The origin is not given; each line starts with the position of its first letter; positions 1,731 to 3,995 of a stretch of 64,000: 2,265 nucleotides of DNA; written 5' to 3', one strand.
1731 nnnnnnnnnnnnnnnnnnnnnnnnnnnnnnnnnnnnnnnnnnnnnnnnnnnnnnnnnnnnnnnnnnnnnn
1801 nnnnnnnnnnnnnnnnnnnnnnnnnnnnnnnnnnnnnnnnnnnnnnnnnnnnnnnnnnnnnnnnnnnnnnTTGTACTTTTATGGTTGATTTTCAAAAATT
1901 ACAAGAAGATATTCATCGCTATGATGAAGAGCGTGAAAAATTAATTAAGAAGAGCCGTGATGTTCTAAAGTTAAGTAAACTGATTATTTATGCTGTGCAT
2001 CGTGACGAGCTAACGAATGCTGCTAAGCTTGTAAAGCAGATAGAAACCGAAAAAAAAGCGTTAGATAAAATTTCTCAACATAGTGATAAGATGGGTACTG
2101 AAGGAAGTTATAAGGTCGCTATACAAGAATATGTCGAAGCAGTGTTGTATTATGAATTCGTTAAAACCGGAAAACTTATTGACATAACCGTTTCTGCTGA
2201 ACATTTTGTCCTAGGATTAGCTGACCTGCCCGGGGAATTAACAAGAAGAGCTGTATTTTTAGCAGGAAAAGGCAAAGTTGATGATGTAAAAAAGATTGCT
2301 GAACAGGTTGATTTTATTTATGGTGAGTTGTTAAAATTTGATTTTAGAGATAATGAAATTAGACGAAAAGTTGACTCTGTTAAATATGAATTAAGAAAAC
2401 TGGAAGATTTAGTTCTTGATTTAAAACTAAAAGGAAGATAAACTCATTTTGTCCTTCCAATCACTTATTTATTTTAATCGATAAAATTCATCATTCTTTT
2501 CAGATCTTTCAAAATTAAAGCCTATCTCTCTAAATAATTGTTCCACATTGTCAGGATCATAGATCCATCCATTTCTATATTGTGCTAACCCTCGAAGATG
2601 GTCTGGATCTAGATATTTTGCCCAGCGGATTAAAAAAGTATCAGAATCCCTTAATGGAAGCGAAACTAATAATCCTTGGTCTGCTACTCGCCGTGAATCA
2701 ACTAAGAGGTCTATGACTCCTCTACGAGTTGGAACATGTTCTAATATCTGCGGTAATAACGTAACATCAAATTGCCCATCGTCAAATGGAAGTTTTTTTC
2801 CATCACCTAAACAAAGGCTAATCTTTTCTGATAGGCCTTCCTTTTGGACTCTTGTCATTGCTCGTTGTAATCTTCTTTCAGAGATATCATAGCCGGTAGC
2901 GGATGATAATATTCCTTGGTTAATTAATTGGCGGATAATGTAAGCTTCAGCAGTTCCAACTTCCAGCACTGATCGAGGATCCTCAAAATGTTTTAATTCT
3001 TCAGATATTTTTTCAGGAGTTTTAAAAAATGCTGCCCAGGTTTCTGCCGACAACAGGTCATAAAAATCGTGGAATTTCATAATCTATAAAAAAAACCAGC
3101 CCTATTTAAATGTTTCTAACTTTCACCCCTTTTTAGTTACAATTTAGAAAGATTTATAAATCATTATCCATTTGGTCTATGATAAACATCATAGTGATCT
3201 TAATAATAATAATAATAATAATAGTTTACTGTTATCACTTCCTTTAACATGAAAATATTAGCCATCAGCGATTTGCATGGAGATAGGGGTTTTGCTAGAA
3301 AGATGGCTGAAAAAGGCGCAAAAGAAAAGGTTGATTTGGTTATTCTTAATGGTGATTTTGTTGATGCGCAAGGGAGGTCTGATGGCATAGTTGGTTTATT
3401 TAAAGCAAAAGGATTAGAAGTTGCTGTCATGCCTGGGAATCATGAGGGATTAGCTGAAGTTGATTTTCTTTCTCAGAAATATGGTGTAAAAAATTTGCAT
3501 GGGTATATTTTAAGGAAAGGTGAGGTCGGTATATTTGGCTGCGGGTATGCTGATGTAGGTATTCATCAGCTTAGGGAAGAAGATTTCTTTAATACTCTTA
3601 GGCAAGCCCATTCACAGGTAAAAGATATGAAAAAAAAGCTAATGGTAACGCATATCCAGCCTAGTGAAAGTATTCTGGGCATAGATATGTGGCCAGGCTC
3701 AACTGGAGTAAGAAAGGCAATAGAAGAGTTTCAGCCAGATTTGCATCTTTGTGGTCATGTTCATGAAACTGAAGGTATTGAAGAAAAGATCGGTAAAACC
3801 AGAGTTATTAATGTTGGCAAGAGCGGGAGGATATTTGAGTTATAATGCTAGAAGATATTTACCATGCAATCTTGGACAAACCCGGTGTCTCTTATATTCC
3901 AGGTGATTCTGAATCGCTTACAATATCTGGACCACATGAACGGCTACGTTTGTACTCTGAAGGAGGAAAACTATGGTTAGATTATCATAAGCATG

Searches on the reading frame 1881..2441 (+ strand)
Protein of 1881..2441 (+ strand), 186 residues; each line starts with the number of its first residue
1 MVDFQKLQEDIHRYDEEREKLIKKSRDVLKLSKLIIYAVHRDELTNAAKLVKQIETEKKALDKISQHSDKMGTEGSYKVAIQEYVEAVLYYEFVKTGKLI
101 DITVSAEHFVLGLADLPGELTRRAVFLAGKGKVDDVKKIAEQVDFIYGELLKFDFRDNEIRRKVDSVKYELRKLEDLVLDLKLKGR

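Call 60: search_protein_families(library=pfam, proteins=[window:1881-2441:+], max_evalue=0.0001)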
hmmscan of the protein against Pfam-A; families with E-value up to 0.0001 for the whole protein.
window:1881-2441:+ (186 aa): 1 family
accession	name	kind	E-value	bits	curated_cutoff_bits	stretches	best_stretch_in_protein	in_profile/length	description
PF01997.21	Translin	-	2.8e-23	83.4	25.9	1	17-185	2-205/205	Translin family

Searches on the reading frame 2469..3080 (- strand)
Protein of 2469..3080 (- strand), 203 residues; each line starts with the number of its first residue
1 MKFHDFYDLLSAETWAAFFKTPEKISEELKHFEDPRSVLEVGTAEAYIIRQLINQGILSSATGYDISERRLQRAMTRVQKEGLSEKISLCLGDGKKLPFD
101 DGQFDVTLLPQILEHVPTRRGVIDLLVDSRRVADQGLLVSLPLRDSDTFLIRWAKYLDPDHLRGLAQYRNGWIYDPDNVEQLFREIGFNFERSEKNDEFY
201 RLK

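Call 60: search_protein_families(library=pfam, proteins=[window:2469-3080:-], max_evalue=0.0001)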
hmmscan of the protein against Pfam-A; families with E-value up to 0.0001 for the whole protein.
window:2469-3080:- (203 aa): 8 families
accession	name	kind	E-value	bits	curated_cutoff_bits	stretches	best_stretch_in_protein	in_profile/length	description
PF08241.18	Methyltransf_11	-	1.1e-11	45.6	21.2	1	39-123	1-80/95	Methyltransferase domain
PF13649.12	Methyltransf_25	-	1.9e-11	44.9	27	1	38-119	1-80/97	Methyltransferase domain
PF13847.12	Methyltransf_31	-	1.9e-10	41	27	1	37-124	6-95/145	Methyltransferase domain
PF13489.12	Methyltransf_23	-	1.3e-09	38.4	27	1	24-189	12-160/164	Methyltransferase domain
PF12847.13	Methyltransf_18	-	6.8e-08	33.1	27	1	30-96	10-76/151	Methyltransferase domain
PF04816.18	TrmK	-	7.2e-06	26.1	27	1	39-97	2-60/205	tRNA (adenine(22)-N(1))-methyltransferase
PF01209.24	Ubie_methyltran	-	2.1e-05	24.5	20.1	1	35-112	48-125/233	ubiE/COQ5 methyltransferase family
PF08242.18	Methyltransf_12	-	4.9e-05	24.4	30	1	39-125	1-87/98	Methyltransferase domain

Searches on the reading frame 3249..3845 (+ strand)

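Call 60: search_protein_families(library=pfam, proteins=[window:3249-3845:+], max_evalue=0.0001)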
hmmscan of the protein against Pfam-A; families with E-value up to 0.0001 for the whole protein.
window:3249-3845:+ (198 aa): 3 families
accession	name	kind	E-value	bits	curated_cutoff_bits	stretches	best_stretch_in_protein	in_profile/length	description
PF00149.33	Metallophos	-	8.2e-20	72.5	21.5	1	1-173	1-190/191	Calcineurin-like phosphoesterase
PF12850.12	Metallophos_2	-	3e-13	50.5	27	1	1-193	1-136/154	Calcineurin-like phosphoesterase superfamily domain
PF14582.11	Metallophos_3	-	8.4e-10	38.9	28.2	0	2-45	7-50/259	Metallophosphoesterase, calcineurin superfamily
